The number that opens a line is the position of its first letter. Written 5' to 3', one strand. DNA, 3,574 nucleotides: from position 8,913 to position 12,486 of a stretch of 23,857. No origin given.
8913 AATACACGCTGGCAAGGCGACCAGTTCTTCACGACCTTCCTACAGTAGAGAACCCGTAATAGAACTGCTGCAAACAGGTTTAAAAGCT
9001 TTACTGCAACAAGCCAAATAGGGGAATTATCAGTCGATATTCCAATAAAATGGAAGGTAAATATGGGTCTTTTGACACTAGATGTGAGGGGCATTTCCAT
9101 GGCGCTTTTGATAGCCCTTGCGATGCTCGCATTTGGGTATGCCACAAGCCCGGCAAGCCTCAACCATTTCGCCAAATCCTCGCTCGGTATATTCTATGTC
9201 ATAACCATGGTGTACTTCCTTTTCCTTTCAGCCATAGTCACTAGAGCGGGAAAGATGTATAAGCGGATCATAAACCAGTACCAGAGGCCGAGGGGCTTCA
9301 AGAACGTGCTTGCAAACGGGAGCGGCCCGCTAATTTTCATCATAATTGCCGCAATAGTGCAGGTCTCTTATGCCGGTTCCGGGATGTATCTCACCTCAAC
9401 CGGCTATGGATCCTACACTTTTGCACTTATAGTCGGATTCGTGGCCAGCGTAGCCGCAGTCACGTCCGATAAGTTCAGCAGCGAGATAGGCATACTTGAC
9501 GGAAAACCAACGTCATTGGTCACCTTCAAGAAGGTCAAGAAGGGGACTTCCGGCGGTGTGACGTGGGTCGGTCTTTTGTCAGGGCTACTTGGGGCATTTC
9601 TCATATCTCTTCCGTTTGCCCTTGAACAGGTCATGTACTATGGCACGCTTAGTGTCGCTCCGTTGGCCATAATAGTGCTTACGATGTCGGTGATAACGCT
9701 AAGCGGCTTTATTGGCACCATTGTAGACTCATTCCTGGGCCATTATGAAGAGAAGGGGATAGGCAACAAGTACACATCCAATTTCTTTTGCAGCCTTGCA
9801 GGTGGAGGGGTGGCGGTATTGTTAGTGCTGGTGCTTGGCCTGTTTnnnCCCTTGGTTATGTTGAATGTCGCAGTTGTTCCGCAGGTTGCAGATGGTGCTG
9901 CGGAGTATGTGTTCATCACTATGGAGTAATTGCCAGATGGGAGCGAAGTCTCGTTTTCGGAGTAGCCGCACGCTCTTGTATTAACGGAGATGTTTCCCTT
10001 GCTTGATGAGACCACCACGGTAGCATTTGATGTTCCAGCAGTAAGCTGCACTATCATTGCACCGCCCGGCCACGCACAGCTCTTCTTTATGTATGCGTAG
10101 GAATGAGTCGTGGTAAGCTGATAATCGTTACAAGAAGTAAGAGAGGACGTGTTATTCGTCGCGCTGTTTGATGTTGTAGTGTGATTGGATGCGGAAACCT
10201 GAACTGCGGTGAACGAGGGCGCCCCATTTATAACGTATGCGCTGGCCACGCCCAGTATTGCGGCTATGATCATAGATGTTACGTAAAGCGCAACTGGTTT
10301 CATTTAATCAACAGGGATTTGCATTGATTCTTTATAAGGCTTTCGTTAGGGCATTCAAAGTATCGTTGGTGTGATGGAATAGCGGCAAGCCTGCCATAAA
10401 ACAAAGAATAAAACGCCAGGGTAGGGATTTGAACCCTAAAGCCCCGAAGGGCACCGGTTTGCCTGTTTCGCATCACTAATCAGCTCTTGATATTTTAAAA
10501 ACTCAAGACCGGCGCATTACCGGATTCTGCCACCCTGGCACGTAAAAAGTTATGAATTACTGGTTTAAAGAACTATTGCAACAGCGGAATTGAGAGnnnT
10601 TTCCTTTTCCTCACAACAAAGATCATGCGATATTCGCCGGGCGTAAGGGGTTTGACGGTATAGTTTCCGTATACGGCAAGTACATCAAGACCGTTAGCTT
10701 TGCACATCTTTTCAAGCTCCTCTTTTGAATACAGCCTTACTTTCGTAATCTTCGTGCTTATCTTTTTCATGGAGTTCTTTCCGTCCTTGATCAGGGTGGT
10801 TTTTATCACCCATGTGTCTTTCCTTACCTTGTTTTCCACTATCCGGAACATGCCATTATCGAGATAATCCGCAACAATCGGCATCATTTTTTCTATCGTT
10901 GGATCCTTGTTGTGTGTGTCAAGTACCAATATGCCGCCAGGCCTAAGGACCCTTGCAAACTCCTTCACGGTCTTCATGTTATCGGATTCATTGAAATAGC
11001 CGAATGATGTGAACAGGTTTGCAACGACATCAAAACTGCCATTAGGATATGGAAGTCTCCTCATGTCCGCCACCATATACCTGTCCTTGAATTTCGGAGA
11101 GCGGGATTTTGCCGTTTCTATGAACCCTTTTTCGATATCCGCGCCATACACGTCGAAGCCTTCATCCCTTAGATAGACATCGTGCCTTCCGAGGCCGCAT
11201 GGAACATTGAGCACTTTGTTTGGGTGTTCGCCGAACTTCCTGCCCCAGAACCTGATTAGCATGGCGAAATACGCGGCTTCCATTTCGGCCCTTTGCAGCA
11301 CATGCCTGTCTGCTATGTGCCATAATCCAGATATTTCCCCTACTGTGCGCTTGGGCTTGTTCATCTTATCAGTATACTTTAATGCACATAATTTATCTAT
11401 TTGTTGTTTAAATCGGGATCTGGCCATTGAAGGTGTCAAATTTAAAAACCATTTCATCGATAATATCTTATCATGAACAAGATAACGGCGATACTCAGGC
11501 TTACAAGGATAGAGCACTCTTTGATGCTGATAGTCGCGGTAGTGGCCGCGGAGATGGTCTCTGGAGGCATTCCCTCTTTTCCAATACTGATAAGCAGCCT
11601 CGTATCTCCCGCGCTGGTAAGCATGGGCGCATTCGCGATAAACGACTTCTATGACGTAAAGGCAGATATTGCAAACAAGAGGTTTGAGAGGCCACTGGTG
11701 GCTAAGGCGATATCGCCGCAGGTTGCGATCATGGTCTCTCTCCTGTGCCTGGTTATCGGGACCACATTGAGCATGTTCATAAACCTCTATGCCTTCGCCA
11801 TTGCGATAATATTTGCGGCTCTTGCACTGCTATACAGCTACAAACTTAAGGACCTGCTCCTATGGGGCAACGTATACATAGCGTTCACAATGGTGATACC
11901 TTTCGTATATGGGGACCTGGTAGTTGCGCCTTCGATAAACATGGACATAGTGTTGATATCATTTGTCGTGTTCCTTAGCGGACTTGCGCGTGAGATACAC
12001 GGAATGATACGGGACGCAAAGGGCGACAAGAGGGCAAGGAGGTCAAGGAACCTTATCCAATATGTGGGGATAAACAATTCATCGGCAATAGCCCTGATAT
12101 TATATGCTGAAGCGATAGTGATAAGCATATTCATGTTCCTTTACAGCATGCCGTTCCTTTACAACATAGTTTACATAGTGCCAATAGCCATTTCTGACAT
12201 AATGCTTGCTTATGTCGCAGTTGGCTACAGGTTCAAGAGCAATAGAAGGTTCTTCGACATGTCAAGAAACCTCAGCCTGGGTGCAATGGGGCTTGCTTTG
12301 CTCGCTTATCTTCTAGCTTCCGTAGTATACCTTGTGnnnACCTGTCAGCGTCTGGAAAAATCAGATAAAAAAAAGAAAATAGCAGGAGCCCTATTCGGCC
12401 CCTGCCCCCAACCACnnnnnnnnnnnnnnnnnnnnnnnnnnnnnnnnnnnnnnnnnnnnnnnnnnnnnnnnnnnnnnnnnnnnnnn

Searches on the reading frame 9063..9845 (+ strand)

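Call 101: search_protein_families(library=pfam, proteins=[window:9063-9845:+], max_evalue=0.001)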
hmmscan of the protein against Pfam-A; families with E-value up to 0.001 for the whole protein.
window:9063-9845:+ (261 aa): 1 family
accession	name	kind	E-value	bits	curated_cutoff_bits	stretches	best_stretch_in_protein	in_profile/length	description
PF01940.21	DUF92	-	3.8e-37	128.4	27.5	1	40-230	35-209/251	Integral membrane protein DUF92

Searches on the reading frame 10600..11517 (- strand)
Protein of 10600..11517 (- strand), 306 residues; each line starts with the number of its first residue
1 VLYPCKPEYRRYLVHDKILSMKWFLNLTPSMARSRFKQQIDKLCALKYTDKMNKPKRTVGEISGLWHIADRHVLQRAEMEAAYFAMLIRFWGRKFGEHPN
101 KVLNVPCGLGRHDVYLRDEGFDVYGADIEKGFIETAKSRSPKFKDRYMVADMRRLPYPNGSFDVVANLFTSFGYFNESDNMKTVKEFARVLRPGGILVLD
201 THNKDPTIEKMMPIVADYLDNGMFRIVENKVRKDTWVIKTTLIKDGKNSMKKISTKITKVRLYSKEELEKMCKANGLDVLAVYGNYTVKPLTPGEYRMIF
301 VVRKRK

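Call 101: search_protein_families(library=pfam, proteins=[window:10600-11517:-], max_evalue=0.001)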
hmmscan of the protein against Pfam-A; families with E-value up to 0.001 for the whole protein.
window:10600-11517:- (306 aa): 7 families
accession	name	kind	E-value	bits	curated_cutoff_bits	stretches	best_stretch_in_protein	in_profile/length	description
PF08241.18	Methyltransf_11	-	2e-17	64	21.2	1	103-199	1-95/95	Methyltransferase domain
PF13649.12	Methyltransf_25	-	2.7e-17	63.7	27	1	102-195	1-97/97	Methyltransferase domain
PF13489.12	Methyltransf_23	-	1.2e-10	41.8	27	1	78-281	4-163/164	Methyltransferase domain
PF01209.24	Ubie_methyltran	-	1.5e-10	41.2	20.1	1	97-201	46-154/233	ubiE/COQ5 methyltransferase family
PF13847.12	Methyltransf_31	-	4.7e-08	33.3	27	1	100-210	5-121/145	Methyltransferase domain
PF08242.18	Methyltransf_12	-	1.9e-05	25.7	30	1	103-197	1-98/98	Methyltransferase domain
PF03141.22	Methyltransf_29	-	0.00083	18.5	23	0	149-205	169-223/506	Putative S-adenosyl-L-methionine-dependent methyltransferase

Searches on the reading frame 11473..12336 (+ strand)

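Call 101: search_protein_families(library=pfam, proteins=[window:11473-12336:+], max_evalue=0.001)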
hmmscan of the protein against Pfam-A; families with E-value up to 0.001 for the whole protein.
window:11473-12336:+ (288 aa): 1 family
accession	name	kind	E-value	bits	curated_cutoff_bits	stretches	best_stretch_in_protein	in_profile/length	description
PF01040.23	UbiA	-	3.1e-30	105.7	34.2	1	19-257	2-237/250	UbiA prenyltransferase family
